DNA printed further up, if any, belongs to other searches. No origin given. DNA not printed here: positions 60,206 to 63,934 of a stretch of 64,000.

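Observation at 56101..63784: Co-directional SNF2 helicase, SbcD-like nuclease and hook-less SbcC-like ATPase module: candidate repair or defence system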

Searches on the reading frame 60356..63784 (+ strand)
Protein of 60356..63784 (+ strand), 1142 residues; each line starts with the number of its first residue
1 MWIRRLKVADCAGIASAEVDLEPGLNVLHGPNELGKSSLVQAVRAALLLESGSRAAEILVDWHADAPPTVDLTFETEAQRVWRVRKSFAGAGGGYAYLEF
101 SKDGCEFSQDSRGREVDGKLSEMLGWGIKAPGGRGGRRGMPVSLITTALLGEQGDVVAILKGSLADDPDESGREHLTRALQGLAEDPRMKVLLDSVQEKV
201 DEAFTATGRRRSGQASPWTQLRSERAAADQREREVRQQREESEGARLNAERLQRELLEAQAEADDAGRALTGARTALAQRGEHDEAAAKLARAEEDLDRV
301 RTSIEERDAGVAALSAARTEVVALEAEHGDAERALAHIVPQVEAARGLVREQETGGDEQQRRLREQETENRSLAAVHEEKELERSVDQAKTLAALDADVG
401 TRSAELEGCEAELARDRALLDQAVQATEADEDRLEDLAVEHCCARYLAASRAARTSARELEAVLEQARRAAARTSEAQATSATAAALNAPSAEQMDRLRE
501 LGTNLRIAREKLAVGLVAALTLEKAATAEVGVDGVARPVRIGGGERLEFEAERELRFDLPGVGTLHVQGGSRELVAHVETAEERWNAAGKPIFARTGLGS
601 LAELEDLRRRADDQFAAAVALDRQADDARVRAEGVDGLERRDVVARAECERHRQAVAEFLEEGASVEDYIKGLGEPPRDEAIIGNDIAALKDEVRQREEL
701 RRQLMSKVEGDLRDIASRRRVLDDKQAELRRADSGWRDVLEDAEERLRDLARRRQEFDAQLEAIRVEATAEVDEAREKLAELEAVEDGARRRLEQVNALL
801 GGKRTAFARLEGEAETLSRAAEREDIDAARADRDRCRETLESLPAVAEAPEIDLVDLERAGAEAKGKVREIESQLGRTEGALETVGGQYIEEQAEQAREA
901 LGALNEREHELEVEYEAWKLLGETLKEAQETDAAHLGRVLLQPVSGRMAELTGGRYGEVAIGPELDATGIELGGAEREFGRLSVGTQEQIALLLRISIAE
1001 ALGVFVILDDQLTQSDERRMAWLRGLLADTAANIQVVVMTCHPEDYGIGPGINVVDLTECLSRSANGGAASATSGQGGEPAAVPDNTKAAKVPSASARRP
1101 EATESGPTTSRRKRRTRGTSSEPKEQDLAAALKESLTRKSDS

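Call 8: search_protein_families(library=pfam, proteins=[window:60356-63784:+], max_evalue=0.01)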
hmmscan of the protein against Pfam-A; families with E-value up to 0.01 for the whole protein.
window:60356-63784:+ (1142 aa): 4 families
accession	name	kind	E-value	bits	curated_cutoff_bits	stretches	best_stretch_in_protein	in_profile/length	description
PF13476.12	AAA_23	-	6.6e-06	27.3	27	1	14-52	10-48/201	AAA domain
PF02463.25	SMC_N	-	1.8e-05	24.8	40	0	385-1043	135-199/220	RecF/RecN/SMC N terminal domain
PF13514.12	AAA_27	-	0.0022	18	22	1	1-46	1-49/206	AAA domain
PF13175.12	AAA_15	-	0.0091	16.1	32.1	0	1-43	1-43/374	AAA ATPase domain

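Call 9: search_protein_families(library=padloc, proteins=[window:60356-63784:+], max_evalue=0.01)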
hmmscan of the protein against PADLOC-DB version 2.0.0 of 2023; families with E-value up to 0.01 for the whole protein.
window:60356-63784:+ (1142 aa): 31 families (the best 25 are shown)
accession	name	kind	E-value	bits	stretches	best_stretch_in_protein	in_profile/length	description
PDLC03863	LmuB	-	5.5e-09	33.3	1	1-126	3-127/610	-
PDLC00096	GajA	-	7.2e-08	29.6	1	1-53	1-53/630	AAA ATPase domain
PDLC00071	GajA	-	5.3e-07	26.8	1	1-47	1-47/588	AAA ATPase domain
PDLC03860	LmuB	-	8.3e-07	25.9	1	14-108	17-108/565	-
PDLC00271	PtuA1|PtuA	-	1.5e-05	22.7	1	1-47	1-47/421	AAA ATPase domain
PDLC00091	GajA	-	2.4e-05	21.4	1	1-57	1-57/627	AAA ATPase domain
PDLC00551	JetC2|JetC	-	2.7e-05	20.2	1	691-932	291-527/1365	DUF3584 domain; MukB-like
PDLC02981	AriAB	-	5e-05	20.2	1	1-55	1-55/694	-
PDLC00083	GajA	-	5.1e-05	19.9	1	1-60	1-58/639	AAA ATPase domain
PDLC00102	GajA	-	5.3e-05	19.9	1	1-55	1-55/532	AAA ATPase domain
PDLC00305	PtuA1|PtuA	-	0.00011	19.6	1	1-47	1-47/392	AAA ATPase domain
PDLC03859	LmuB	-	0.00011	19.5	1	16-49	16-49/611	-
PDLC00099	GajA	-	0.00016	18.8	1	17-53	23-59/626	AAA ATPase domain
PDLC00069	GajA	-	0.00016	18.2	1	1-47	1-47/687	AAA ATPase domain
PDLC00278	PtuA1|PtuA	-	0.00025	18.4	1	1-47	1-47/436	AAA ATPase domain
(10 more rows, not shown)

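Call 10: search_protein_families(library=ncbifam, proteins=[window:60356-63784:+], max_evalue=0.01)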
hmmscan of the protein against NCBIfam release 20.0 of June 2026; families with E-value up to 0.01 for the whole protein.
window:60356-63784:+ (1142 aa): 11 families
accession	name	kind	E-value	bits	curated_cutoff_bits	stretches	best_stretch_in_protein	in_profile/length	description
NF045487.1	ASRP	equivalog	1.4e-16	60.2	300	2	12-50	3-41/593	archaea-specific SMC-related protein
NF002244.0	PRK01156.1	equivalog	6.6e-09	34.4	847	1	1-89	1-87/895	DNA double-strand break repair ATPase Rad50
NF003034.1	PRK03918.1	equivalog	2.1e-08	32.6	700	1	1-86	1-89/878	DNA double-strand break repair ATPase Rad50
NF041034.1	Rad50_Sulf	equivalog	9.2e-07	27.1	1000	0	1-86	1-84/872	DNA double-strand break repair ATPase Rad50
NF002572.0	PRK02224.1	equivalog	5.1e-06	25.1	1087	1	1-55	1-52/888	DNA double-strand break repair ATPase Rad50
TIGR02169.1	SMC_prok_A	equivalog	8.7e-06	23.7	729.4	1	690-951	268-531/1165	chromosome segregation protein SMC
TIGR02168.1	SMC_prok_B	equivalog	4.3e-05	21.5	567.35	1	685-924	686-928/1181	chromosome segregation protein SMC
NF053840.1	MnTportMntADein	equivalog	9.2e-05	22.1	400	0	975-1042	127-191/240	manganese ABC transporter ATP-binding protein MntA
TIGR00611.2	recf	equivalog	0.00036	19.8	172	0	3-54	1-52/339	DNA replication/repair protein RecF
NF041035.1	Rad50_Halo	equivalog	0.00081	17.9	1000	1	1-55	1-52/883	DNA double-strand break repair ATPase Rad50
NF010061.0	PRK13538.1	equivalog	0.0029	17.1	195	0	977-1044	129-193/211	cytochrome c biogenesis heme-transporting ATPase CcmA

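Call 14: find_encoding_contigs(protein=window:60356-63784:+, flank=10000, max_places=6)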
Protein window:60356-63784:+ (1142 aa): 1 contig read that carries it; 1 place shown.
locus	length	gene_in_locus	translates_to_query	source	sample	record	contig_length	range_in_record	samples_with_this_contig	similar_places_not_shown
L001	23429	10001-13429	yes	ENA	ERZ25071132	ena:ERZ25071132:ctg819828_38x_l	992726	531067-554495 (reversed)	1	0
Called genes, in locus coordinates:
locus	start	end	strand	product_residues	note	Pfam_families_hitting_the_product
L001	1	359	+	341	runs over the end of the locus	PF00106:adh_short (weak), PF01073:3Beta_HSD, PF01370:Epimerase, PF02719:Polysacc_synt_2, PF04321:RmlD_sub_bind, PF05368:NmrA (faint), PF13460:NAD_binding_10, PF16363:GDP_Man_Dehyd, +1 more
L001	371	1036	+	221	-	PF01323:DSBA (weak)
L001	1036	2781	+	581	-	PF01839:FG-GAP (faint), PF13517:FG-GAP_3, PF07593:UnbV_ASPIC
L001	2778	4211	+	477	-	PF13414:TPR_11 (faint), PF13428:TPR_14 (faint), PF13431:TPR_17 (faint), PF13424:TPR_12 (weak), PF13432:TPR_16 (weak), PF14559:TPR_19 (weak), PF23914:TPR_CcmH_CycH (weak), PF14559:TPR_19 (weak), +7 more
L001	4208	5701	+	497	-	PF00749:tRNA-synt_1c, PF19269:Anticodon_2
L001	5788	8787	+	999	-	PF00176:SNF2-rel_dom, PF04851:ResIII (weak), PF00176:SNF2-rel_dom, PF00271:Helicase_C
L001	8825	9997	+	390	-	PF00149:Metallophos, PF12850:Metallophos_2 (weak)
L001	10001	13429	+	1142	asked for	PF02463:SMC_N (faint), PF13476:AAA_23 (weak)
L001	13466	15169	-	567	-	PF00749:tRNA-synt_1c, PF03950:tRNA-synt_1c_C, PF20974:tRNA-synt_1c_C2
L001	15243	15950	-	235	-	PF00072:Response_reg, PF00486:Trans_reg_C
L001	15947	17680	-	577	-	PF00512:HisKA, PF13581:HATPase_c_2 (weak), PF02518:HATPase_c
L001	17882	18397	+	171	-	PF13801:Metal_resist (weak), PF16231:DUF4890 (weak), PF07813:LTXXQ (weak)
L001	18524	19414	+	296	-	PF01488:Shikimate_DH (faint), PF03446:NAD_binding_2, PF03807:F420_oxidored, PF14833:NAD_binding_11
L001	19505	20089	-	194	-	PF02245:Pur_DNA_glyco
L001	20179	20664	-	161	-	PF13279:4HBT_2, PF03061:4HBT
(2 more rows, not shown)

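Call 21: search_solved_structures(query=window:60356-63784:+, max_evalue=0.01)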
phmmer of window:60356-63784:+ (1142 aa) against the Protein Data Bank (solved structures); distinct sequences matched with E-value up to 0.01: 9.
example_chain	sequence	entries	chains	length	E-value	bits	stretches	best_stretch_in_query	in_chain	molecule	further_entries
3qf7_A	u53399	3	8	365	4.5e-05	24.9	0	4-48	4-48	Rad50 | Probable DNA double-strand break repair Rad50 ATPase,Probable DNA double-strand break repa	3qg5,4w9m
3tho_A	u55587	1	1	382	0.00023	22.6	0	4-48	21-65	Probable DNA double-strand break repair Rad50 ATPase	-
3qkt_A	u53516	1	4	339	0.0015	19.9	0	944-1045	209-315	DNA double-strand break repair rad50 ATPase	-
3qku_A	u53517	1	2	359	0.0023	19.3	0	944-1045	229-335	DNA double-strand break repair rad50 ATPase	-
3aux_A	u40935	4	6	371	0.003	18.9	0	980-1046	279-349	DNA double-strand break repair rad50 ATPase | DNA double-strand break repair Rad50 ATPase,DNA double-strand break repair Rad50 ATPase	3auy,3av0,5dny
5f3w_B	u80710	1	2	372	0.0033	18.8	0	980-1046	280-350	DNA double-strand break repair Rad50 ATPase,DNA double-strand break repair Rad50 ATPase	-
4nck_A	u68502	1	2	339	0.0037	18.6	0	944-1045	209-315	DNA double-strand break repair Rad50 ATPase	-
4nci_A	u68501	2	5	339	0.0037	18.6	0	945-1045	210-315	DNA double-strand break repair Rad50 ATPase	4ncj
4nch_A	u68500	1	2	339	0.0079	17.5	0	944-1045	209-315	DNA double-strand break repair Rad50 ATPase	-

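Call 23: find_homologous_proteins(query=window:60356-63784:+, max_evalue=0.00001)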
Query window:60356-63784:+ (1142 aa): 268 proteins with E <= 0.00001 among 8000 candidates; the best 120 are listed.
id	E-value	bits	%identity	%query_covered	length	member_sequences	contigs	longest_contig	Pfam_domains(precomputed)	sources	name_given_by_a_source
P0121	0.0e+0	2375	100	100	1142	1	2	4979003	PF13476.13,PF02463.26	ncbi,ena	-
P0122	0.0e+0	1407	64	100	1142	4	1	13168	PF02463.26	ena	-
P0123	0.0e+0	1088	53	100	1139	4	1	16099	PF13514.13,PF13476.13,PF02463.26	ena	-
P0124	0.0e+0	1081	55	94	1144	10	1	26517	PF13476.13,PF02463.26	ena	-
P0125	0.0e+0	1080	55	93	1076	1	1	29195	PF13476.13,PF02463.26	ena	-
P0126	0.0e+0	1073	54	95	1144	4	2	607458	PF02463.26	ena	-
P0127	0.0e+0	1070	55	93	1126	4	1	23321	PF02463.26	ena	-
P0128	0.0e+0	1069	55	93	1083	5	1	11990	PF02463.26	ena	-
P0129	0.0e+0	1067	55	93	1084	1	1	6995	PF13476.13,PF02463.26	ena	-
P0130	0.0e+0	1064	52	99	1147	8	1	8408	PF02463.26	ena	-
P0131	0.0e+0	1063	53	100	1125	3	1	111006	PF13476.13,PF02463.26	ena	-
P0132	0.0e+0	1059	54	98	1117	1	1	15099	PF02463.26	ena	-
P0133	0.0e+0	1057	55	93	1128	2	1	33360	PF02463.26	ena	-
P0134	0.0e+0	1056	53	99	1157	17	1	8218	PF13476.13,PF02463.26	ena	-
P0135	0.0e+0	1036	54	93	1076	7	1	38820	PF13476.13,PF02463.26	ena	-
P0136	0.0e+0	1023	54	93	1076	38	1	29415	PF13476.13,PF02463.26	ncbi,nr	ncbi:MAG: AAA family ATPase [Acidobacteria bacterium]|nr:AAA family ATPase [Acidobacteriota bacteriu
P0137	0.0e+0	1020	55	93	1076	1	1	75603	PF13476.13,PF02463.26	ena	-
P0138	0.0e+0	1020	55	93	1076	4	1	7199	PF13476.13,PF02463.26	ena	-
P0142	3.7e-298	1010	54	93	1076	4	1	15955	PF13514.13,PF13476.13,PF02463.26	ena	-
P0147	7.5e-288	976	51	93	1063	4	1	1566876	PF13476.13,PF02463.26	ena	-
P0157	9.7e-280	949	52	96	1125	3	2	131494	PF02463.26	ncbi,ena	-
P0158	1.0e-279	949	50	93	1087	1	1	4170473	PF13476.13,PF02463.26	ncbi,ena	-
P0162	8.3e-277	940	51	93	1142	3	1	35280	-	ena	-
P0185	2.9e-263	895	49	94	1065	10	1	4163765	PF02463.26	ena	-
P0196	4.2e-254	864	47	93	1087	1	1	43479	PF02463.26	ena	-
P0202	1.7e-252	859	47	94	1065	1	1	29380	PF13476.13,PF02463.26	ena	-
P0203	2.1e-252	859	48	94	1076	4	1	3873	PF02463.26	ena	-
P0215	2.5e-249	849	47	93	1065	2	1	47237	PF13476.13,PF02463.26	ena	-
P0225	1.1e-247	843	48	93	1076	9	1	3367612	PF02463.26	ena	-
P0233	6.5e-246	837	47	93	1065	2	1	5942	PF13476.13,PF02463.26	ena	-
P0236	1.4e-245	836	48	93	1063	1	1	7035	PF13476.13,PF02463.26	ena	-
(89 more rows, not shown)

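Call 76: predict_structure(alignment_id=A5)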
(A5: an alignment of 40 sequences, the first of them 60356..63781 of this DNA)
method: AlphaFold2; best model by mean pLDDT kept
length: 1142 residues; sequences in the alignment: 40
mean_pLDDT: 70.8   pTM: 0.33
mean pLDDT of the five models: 70.8, 69.0, 68.8, 68.3, 66.7
residues with pLDDT >= 90: 118; 70-90: 601; 50-70: 227; < 50: 196
segments of 3 or more residues with pLDDT < 50: 1-3, 8-17, 19-38, 45-68, 74-80, 102-107, 112-147, 183-185, 206-212, 848-851, 1063-1125, 1140-1142
pLDDT, mean of each block of 10 residues (from residue 1): 49 45 39 42 48 32 42 49 55 54 49 44 37 35 43 69 63 54 54 74 51 63 85 82 76 79 68 60 69 77 75 76 81 80 73 57 80 85 87 88 88 89 90 91 92 92 91 92 89 90 85 74 82 81 81 80 76 80 89 88 90 92 89 86 91 89 84 80 88 90 90 89 87 80 87 85 69 70 80 81 79 72 74 78 56 61 75 76 65 82 85 80 72 56 77 72 64 72 79 80 65 64 82 71 67 61 42 30 30 30 32 31 56 77 38
secondary structure, 60 per line:
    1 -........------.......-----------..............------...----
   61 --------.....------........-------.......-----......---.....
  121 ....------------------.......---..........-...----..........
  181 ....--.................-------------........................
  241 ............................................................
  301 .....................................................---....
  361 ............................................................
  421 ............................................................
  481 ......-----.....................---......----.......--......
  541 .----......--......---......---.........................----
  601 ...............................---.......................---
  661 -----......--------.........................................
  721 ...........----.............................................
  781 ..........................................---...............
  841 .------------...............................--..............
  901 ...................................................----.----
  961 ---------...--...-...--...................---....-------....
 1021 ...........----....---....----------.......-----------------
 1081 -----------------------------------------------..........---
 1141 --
elements in order (helices of 4 or more, strands of 3 or more residues): E2-9 E16-22 H34-47 E69-73 E80-87 E95-101 E107-112 H116-124 H143-149 H153-162 H171-184 H187-203 H217-353 H357-486 H492-512 E516-521 E526-532 E535-541 E546-551 E554-559 E563-568 H572-596 H601-631 H635-657 H666-671 H680-731 H736-822 H826-841 H854-884 H887-951 E970-972 E975-977 H984-1002 E1006-1009 H1017-1031 E1036-1039 H1043-1046 H1057-1060 E1061-1063 H1128-1137
